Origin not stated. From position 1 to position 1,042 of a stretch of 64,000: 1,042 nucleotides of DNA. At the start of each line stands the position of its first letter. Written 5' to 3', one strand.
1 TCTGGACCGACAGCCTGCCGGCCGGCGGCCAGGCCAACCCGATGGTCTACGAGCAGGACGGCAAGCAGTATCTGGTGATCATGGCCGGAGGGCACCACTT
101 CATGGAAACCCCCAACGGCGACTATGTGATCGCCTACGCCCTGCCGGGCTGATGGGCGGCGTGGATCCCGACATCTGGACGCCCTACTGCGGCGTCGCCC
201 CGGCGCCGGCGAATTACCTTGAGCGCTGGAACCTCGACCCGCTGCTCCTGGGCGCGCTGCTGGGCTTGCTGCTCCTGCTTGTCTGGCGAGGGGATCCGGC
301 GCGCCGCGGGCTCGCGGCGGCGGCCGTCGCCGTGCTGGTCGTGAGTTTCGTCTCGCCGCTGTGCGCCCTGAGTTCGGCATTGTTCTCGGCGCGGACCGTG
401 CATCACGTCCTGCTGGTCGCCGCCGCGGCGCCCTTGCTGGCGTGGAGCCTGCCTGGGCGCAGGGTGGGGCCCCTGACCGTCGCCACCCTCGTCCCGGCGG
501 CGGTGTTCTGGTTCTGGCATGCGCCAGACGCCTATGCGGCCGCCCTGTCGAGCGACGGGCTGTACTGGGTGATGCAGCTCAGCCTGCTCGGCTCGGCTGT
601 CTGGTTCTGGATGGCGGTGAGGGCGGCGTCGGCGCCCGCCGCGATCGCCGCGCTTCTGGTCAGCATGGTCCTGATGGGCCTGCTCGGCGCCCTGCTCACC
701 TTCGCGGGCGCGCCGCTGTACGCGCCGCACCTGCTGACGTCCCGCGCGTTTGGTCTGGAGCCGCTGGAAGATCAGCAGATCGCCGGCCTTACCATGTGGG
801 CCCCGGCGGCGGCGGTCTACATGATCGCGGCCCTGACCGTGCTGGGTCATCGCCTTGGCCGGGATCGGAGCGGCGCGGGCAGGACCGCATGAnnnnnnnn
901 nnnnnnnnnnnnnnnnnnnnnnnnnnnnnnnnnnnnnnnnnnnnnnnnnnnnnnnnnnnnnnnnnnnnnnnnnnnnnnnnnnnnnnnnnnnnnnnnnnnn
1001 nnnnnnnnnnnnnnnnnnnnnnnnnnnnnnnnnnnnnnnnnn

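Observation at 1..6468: Self-contained PQQ dehydrogenase to oxidase electron-transfer module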

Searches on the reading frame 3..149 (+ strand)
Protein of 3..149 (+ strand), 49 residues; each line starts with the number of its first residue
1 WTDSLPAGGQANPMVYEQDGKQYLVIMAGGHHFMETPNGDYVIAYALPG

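Call 7: search_protein_families(library=pfam, proteins=[window:3-149:+], max_evalue=0.01)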
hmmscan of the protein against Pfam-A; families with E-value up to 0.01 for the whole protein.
window:3-149:+ (49 aa): 1 family
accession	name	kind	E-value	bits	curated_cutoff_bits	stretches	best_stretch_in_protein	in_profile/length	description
PF01011.28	PQQ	-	6.5e-05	22.3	26.7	1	1-23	572-594/595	Glucose/ethanol/alcohol dehydrogenase, beta-propeller domain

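Call 8: search_protein_families(library=ncbifam, proteins=[window:3-149:+], max_evalue=0.01)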
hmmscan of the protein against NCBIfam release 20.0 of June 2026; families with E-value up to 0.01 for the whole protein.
window:3-149:+ (49 aa): 2 families
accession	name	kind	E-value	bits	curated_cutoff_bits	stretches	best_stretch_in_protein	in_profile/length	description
TIGR03074.1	PQQ_membr_DH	subfamily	4.6e-20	71.1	832.65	1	1-48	735-783/783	membrane-bound PQQ-dependent dehydrogenase, glucose/quinate/shikimate family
TIGR03075.1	PQQ_enz_alc_DH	subfamily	0.00064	18.4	480.05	1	1-29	499-527/530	PQQ-dependent dehydrogenase, methanol/ethanol family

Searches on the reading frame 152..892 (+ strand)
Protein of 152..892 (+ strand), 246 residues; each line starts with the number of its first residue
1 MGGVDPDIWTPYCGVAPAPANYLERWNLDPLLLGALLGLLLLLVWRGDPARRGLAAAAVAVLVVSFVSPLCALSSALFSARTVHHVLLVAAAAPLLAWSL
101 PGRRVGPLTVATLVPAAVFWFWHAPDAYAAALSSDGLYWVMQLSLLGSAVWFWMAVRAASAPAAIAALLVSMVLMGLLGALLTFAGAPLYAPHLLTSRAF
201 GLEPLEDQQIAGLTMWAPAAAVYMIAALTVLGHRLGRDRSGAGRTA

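Call 7: search_protein_families(library=pfam, proteins=[window:152-889:+], max_evalue=0.01)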
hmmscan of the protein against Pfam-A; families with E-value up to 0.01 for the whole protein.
window:152-889:+ (246 aa): 1 family
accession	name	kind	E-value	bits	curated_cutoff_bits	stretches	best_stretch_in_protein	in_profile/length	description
PF09678.15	Caa3_CtaG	-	6.3e-25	88.4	27.7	2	109-231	103-231/237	Cytochrome c oxidase caa3 assembly factor (Caa3_CtaG)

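Call 8: search_protein_families(library=ncbifam, proteins=[window:152-889:+], max_evalue=0.01)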
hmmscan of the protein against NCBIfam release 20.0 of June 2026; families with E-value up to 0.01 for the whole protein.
window:152-889:+ (246 aa): 0 families

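Call 9: find_encoding_contigs(protein=window:152-892:+, flank=10000, max_places=6)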
Protein window:152-892:+ (246 aa): 3 contigs read that carry it; 3 places shown.
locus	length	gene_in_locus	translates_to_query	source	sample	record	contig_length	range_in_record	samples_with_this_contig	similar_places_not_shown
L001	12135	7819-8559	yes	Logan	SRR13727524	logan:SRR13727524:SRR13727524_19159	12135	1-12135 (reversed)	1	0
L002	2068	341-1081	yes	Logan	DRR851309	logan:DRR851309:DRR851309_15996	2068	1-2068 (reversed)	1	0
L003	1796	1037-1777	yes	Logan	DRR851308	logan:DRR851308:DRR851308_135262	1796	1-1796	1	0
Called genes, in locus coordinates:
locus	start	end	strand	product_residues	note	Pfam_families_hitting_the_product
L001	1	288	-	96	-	?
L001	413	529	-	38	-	-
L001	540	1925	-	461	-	PF01794:Ferric_reduct, PF08022:FAD_binding_8 (weak), PF00175:NAD_binding_1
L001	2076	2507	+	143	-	PF09990:DUF2231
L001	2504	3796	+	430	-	PF22807:TrAA12, PF23500:DUF7133, PF07995:GSDH (weak), PF22807:TrAA12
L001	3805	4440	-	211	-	PF13650:Asp_protease_2, PF13975:gag-asp_proteas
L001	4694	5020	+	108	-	-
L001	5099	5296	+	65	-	-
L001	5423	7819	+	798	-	PF01011:PQQ, PF13360:PQQ_2 (weak)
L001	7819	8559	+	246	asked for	PF09678:Caa3_CtaG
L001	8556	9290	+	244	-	PF01292:Ni_hydr_CYTB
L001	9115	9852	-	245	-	PF13442:Cytochrome_CBB3 (faint), PF00034:Cytochrom_C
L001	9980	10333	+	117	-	-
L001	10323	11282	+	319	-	PF00116:COX2, PF00034:Cytochrom_C, PF13442:Cytochrome_CBB3 (weak)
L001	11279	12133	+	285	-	?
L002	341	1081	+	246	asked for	PF09678:Caa3_CtaG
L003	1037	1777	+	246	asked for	PF09678:Caa3_CtaG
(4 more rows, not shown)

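Call 59: search_protein_families(library=ncbifam, proteins=[L001:5423-7816:+, L001:2504-3793:+, L001:2076-2504:+, L001:543-1925:-], max_evalue=0.00001)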
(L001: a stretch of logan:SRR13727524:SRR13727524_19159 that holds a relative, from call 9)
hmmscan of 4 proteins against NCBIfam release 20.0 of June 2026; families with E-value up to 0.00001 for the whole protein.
L001:5423-7816:+ (798 aa): 6 families
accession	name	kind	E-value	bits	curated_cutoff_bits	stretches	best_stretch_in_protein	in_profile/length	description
TIGR03074.1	PQQ_membr_DH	subfamily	2.4e-290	964.9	832.65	1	17-797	3-783/783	membrane-bound PQQ-dependent dehydrogenase, glucose/quinate/shikimate family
TIGR03075.1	PQQ_enz_alc_DH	subfamily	5.1e-61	206.9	480.05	2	165-506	16-341/530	PQQ-dependent dehydrogenase, methanol/ethanol family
TIGR04528.1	acido_non_PQQ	subfamily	1e-53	182.8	650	2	168-505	4-311/493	acido-empty-quinoprotein group A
TIGR03300.1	assembly_YfgL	equivalog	1.1e-16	60.6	285.2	1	189-305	33-127/377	outer membrane protein assembly factor BamB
NF008351.0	PRK11138.1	equivalog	1.8e-11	43.1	423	0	189-392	37-203/394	outer membrane protein assembly factor BamB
NF041516.1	PA2928_fam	subfamily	6.1e-07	29.1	70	0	737-777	315-353/376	PA2928 family protein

L001:2504-3793:+ (430 aa): 2 families
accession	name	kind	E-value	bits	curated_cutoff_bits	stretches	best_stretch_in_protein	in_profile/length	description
TIGR02604.1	Piru_Ver_Nterm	subfamily_domain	1.2e-15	57.8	122.2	1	113-368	39-297/367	PVC-type heme-binding CxxCH protein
NF033206.1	ScyE_fam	subfamily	1.8e-07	31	80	0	140-165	295-321/333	ScyD/ScyE family protein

L001:2076-2504:+ (143 aa): 0 families

L001:543-1925:- (461 aa): 15 families
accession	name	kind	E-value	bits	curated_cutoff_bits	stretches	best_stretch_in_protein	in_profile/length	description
NF007964.0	PRK10684.1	equivalog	7.5e-24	84.3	383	1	228-459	12-238/333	NADH oxidoreductase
NF009805.0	PRK13289.1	equivalog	3.9e-21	75.4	432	1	226-458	155-392/399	NO-inducible flavohemoprotein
TIGR02160.1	PA_CoA_Oxy5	hypoth_equivalog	1.2e-18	67.1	420.8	1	309-459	87-242/352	1,2-phenylacetyl-CoA epoxidase subunit PaaE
NF045803.1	MethMoxFADbindMmoC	equivalog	9.1e-17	60.8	500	1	251-458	135-340/343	aromatic/alkene monooxygenase hydroxylase FAD-binding subunit MmoC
NF058606.1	GlBtMonoRdsGbcB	equivalog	4.9e-14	52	500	1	221-456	9-245/362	glycine betaine monooxygenase reductase subunit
NF040810.1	BenC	equivalog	1.1e-12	47.7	430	1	232-458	111-330/333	benzoate 1,2-dioxygenase electron transfer component BenC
NF006220.0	PRK08345.1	subfamily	1.3e-11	44.3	395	1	255-407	42-191/294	cytochrome-c3 hydrogenase subunit gamma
NF008822.0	PRK11872.1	equivalog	1.4e-11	44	402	1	255-458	136-335/341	anthranilate 1,2-dioxygenase electron transfer component AntC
NF040830.1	sulfhyd_ShyC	equivalog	1.5e-11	44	600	1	231-382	12-160/288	NAD(P)-dependent hydrogenase/sulfhydrogenase 2 subunit gamma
TIGR01941.1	nqrF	equivalog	1.1e-08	34.4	295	1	310-453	252-398/405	NADH:ubiquinone reductase (Na(+)-transporting) subunit F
TIGR02911.1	sulfite_red_B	equivalog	1.7e-07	30.6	288.6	1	287-411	56-179/261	anaerobic sulfite reductase subunit AsrB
NF052252.1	flav_redu_LuxG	exception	2.3e-07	30.2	340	0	330-442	102-212/232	flavin mononucleotide reductase LuxG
NF000796.0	PRK00054.1-1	equivalog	2.4e-07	30.2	224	1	255-381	28-139/254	dihydroorotate dehydrogenase electron transfer subunit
NF040835.1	sulfhyd_HydG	equivalog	9.4e-07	28.4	650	1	255-453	49-243/292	NADPH-dependent hydrogenase/sulfhydrogenase 1 subunit gamma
NF005963.0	PRK08051.1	equivalog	9.5e-07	28.3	230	1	228-416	6-190/233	NAD(P)H-flavin reductase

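Call 88: search_dna_similar(query=L001:5423-7816:+, collection=plasmids, mode=protein, max_evalue=1e-50, max_rows=30)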
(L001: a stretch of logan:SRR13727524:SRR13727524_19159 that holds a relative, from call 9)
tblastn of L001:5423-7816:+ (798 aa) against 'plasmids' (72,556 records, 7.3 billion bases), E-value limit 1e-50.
Records with a match: 269; places in all: 328; records where one place covers at least 80% of the query: 206.
Best place of each record, by identity: 60-80% 26; <60% 243.
By first word of the organism name: Pseudosulfitobacter 46; Pantoea 25; Rhizobium 23; Sphingobium 20; Acinetobacter 14; Rahnella 12; Paraburkholderia 11; Paracoccus 9; Caballeronia 9; Escherichia 9; and 42 more.
By predicted mobility (MOB-suite, as given by PLSDB): non-mobilizable 220; conjugative 29; mobilizable 20.
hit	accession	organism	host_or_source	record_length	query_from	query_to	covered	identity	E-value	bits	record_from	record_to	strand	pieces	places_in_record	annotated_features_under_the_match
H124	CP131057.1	Hyphomicrobiales bacterium UR115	tomato,bacteria,rhizosphere soil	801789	41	797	95%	67.5%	0e+0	1034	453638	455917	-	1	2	none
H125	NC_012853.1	Rhizobium leguminosarum bv. trifolii WSM1325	-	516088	41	797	95%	67.2%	0e+0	980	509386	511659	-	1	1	membrane-bound PQQ-dependent dehydrogenase, glucose/quinate/shikimate ...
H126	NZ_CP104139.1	Rhizobium sp. WSM1274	Vicia sp.,cell culture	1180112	41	797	95%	67.0%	0e+0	990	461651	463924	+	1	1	record has no annotation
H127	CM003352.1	Sphingomonas sp. MEA3-1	single cell,soil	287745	41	797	95%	65.5%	0e+0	946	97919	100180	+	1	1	none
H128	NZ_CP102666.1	Sphingobium sp. JS3065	whole organism,chemical plant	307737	41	797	95%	65.1%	0e+0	940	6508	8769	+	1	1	membrane-bound PQQ-dependent dehydrogenase, glucose/quinate/shikimate ...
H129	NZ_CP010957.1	Sphingobium sp. YBL2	cell culture,soil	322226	41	797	95%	65.0%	0e+0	938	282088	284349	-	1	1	membrane-bound PQQ-dependent dehydrogenase, glucose/quinate/shikimate ...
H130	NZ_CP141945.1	Novosphingobium sp. RL4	Rheum palmatum L.,Single ...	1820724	41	797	95%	64.8%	0e+0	931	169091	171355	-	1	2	none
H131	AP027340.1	Sphingobium sp. TomTYG73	-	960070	41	797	95%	64.4%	0e+0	931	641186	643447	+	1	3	gcd_2: glucose dehydrogenase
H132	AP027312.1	Sphingobium sp. TomMM7A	-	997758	41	797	95%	64.4%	0e+0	929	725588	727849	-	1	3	gcd_1: glucose dehydrogenase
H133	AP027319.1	Sphingobium sp. TomTYG42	-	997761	41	797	95%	64.4%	0e+0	929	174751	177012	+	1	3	gcd_2: glucose dehydrogenase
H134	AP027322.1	Sphingobium sp. TomTYG43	-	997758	41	797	95%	64.4%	0e+0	929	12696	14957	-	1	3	gcd_1: glucose dehydrogenase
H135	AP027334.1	Sphingobium sp. TomTYG71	-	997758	41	797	95%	64.4%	0e+0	929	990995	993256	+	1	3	gcd_2: glucose dehydrogenase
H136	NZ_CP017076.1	Novosphingobium resinovorum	single cell,soil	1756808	41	797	95%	64.4%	0e+0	934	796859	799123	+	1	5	none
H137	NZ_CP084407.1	Sphingobium sp. CFD-2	cell culture,soil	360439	41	797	95%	64.4%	0e+0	927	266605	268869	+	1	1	membrane-bound PQQ-dependent dehydrogenase, glucose/quinate/shikimate ...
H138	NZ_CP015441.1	Aurantiacibacter atlanticus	sediment,deep sea sediment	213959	41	797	95%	61.7%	0e+0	909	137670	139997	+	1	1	membrane-bound PQQ-dependent dehydrogenase, glucose/quinate/shikimate ...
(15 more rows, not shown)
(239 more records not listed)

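Call 89: get_annotated_region(hit=H125, flank=8000)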
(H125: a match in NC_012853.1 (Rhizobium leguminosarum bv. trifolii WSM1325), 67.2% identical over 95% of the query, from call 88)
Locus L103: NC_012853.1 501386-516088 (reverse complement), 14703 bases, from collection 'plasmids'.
description: Rhizobium leguminosarum bv. trifolii WSM1325 plasmid pR132503, complete sequence
organism: Rhizobium leguminosarum bv. trifolii WSM1325 (NCBI taxid 395491)
taxonomy: Bacteria; Pseudomonadota; Alphaproteobacteria; Hyphomicrobiales; Rhizobiaceae; Rhizobium; Rhizobium leguminosarum; Rhizobium leguminosarum bv. trifolii WSM1325
host: -; source: -; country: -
typing (MOB-suite, as given by PLSDB): conjugative; replicon rep_cluster_32; relaxase MOBQ; mating-pair formation MPF_T
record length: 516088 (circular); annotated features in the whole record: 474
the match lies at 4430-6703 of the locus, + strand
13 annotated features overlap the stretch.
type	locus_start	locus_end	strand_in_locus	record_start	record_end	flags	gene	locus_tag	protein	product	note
CDS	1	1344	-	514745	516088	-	-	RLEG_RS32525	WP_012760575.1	chloride channel protein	GO:0006821 - chloride transport [Evidence IEA]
CDS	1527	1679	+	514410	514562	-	-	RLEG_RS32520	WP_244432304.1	hypothetical protein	-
CDS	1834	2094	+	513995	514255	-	-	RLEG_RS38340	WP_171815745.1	hypothetical protein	-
CDS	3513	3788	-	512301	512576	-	-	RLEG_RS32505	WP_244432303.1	hypothetical protein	-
CDS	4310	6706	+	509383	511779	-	-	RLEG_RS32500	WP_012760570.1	membrane-bound PQQ-dependent dehydrogenase, glucose/quinate/shikimate family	-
CDS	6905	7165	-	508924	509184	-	-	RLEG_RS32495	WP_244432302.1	hypothetical protein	-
CDS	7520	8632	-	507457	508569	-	-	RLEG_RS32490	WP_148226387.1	AI-2E family transporter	GO:1905887 - autoinducer AI-2 transmembrane transport [Evidence IEA]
CDS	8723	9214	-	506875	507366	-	-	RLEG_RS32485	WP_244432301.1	MarR family transcriptional regulator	GO:0006355 - regulation of DNA-templated transcription [Evidence IEA]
CDS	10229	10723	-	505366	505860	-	-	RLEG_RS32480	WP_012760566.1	invasion associated locus B family protein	-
CDS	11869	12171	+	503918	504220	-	-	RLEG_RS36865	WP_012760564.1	hypothetical protein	-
CDS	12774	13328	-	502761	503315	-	-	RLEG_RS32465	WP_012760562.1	SH3 domain-containing protein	-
CDS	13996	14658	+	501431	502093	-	-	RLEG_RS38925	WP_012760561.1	cytochrome c3 family protein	-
CDS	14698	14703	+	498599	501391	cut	-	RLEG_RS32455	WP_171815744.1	4Fe-4S dicluster domain-containing protein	-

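Call 90: get_annotated_region(hit=H128, flank=8000)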
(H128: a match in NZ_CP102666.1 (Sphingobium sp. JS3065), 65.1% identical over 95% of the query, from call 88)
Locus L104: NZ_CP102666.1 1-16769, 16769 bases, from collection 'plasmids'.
description: Sphingobium sp. JS3065 plasmid pNIN1, complete sequence
organism: Sphingobium sp. JS3065 (NCBI taxid 2970925)
taxonomy: Bacteria; Pseudomonadota; Alphaproteobacteria; Sphingomonadales; Sphingomonadaceae; Sphingobium; Sphingobium sp. JS3065
host: -; source: whole organism,chemical plant; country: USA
typing (MOB-suite, as given by PLSDB): conjugative; relaxase MOBF; mating-pair formation MPF_T
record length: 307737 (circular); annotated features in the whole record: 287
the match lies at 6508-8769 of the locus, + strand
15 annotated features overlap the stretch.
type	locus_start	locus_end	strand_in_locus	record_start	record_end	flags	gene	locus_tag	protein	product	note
CDS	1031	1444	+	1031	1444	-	-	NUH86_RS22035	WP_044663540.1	ectoine synthase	-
CDS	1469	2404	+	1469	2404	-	thpD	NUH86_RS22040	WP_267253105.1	ectoine hydroxylase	-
CDS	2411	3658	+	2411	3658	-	-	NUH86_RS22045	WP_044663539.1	MFS transporter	GO:0055085 - transmembrane transport [Evidence IEA]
CDS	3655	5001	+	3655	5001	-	-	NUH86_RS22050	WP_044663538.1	MFS transporter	GO:0055085 - transmembrane transport [Evidence IEA]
CDS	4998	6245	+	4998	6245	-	-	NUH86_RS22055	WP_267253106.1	mechanosensitive ion channel domain-containing protein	GO:0055085 - transmembrane transport [Evidence IEA]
CDS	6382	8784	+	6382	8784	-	-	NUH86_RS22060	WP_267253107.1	membrane-bound PQQ-dependent dehydrogenase, glucose/quinate/shikimate family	-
CDS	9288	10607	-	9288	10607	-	-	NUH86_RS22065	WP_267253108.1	SLC13 family permease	GO:0055085 - transmembrane transport [Evidence IEA]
CDS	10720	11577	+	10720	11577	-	-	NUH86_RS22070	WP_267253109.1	hypothetical protein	-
CDS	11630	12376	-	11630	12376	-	-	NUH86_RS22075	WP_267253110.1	hypothetical protein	-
CDS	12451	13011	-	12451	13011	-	-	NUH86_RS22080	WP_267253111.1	response regulator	GO:0000160 - phosphorelay signal transduction system [Evidence IEA]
CDS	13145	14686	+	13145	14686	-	-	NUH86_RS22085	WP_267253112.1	ATP-binding protein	-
CDS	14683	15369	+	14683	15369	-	-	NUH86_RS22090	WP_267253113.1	response regulator transcription factor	GO:0000160 - phosphorelay signal transduction system [Evidence IEA]; GO:0006355 - regulation of DNA-templated ...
CDS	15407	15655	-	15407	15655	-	-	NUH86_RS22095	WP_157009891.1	hypothetical protein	-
CDS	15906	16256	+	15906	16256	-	-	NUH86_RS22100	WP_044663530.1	MbcA/ParS/Xre antitoxin family protein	-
CDS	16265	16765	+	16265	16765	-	-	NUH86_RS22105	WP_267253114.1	RES family NAD+ phosphorylase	-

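Call 91: get_annotated_region(hit=H138, flank=8000)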
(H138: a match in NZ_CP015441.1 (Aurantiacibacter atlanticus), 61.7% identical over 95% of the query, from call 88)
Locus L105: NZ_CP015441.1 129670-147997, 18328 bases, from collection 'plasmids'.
description: Aurantiacibacter atlanticus strain s21-N3 plasmid unnamed, complete sequence
organism: Aurantiacibacter atlanticus (NCBI taxid 1648404)
taxonomy: Bacteria; Pseudomonadota; Alphaproteobacteria; Sphingomonadales; Erythrobacteraceae; Aurantiacibacter; Aurantiacibacter atlanticus
host: -; source: sediment,deep sea sediment; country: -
typing (MOB-suite, as given by PLSDB): mobilizable; relaxase MOBF
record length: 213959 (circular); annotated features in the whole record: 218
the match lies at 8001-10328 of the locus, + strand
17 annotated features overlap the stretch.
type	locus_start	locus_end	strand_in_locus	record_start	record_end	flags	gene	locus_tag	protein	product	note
CDS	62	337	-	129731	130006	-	-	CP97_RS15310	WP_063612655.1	DUF5676 family membrane protein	-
CDS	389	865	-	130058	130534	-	-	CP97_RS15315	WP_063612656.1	DUF411 domain-containing protein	-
CDS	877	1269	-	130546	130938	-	-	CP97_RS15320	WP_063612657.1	hypothetical protein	-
CDS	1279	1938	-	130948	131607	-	-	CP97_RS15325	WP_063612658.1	DUF2231 domain-containing protein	-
CDS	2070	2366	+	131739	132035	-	-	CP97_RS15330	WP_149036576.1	hypothetical protein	-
CDS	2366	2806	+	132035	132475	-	-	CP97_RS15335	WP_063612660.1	periplasmic heavy metal sensor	-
CDS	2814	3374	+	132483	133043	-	-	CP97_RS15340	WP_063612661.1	RNA polymerase sigma factor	GO:0006352 - DNA-templated transcription initiation [Evidence IEA]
CDS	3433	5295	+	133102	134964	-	-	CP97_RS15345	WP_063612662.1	copper resistance system multicopper oxidase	GO:0006825 - copper ion transport [Evidence IEA]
CDS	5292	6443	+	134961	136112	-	-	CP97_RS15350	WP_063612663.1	copper resistance protein B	GO:0006878 - intracellular copper ion homeostasis [Evidence IEA]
CDS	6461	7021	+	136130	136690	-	-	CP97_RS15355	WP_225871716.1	nuclear transport factor 2 family protein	-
CDS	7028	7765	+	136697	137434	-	-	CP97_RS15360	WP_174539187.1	PepSY domain-containing protein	-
CDS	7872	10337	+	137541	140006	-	-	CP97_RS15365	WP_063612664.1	membrane-bound PQQ-dependent dehydrogenase, glucose/quinate/shikimate family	-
CDS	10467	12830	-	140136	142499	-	-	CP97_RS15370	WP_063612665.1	heavy metal translocating P-type ATPase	-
CDS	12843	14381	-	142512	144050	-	-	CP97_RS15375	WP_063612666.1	multicopper oxidase domain-containing protein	-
CDS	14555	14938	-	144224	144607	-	-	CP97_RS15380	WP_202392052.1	copper-binding protein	-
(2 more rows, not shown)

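Call 95: search_protein_families(library=pfam, proteins=[L001:2076-2504:+], max_evalue=10)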
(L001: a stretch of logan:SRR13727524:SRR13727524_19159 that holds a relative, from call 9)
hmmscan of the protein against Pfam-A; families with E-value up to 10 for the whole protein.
L001:2076-2504:+ (143 aa): 9 families
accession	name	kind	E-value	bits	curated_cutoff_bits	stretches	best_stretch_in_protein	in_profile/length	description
PF09990.14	DUF2231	-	2e-14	54.3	26.4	1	11-128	2-122/139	Predicted membrane protein (DUF2231)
PF04893.22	Yip1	-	0.00015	22.2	28.6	1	5-133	11-148/173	Yip1 domain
PF25637.1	DUF7942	-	0.00033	21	26.7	1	13-76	44-102/104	Family of unknown function (DUF7942)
PF06522.17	B12D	-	0.22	11.4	21.5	1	55-76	10-31/54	NADH-ubiquinone reductase complex 1 MLRQ subunit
PF11992.13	TgpA_N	-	0.91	8.9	30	1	66-130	112-179/333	TgpA N-terminal domain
PF11188.13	DUF2975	-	2.1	8.7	27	0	37-133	12-114/130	Protein of unknown function (DUF2975)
PF13664.11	DUF4149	-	3.1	8.6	24.6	1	83-131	40-88/102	Domain of unknown function (DUF4149)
PF00335.26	Tetraspanin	-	5.7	7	32.1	0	41-121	5-87/225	Tetraspanin family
PF24709.1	DUF7670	-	6.9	7.5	29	0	85-132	16-61/118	Domain of unknown function (DUF7670)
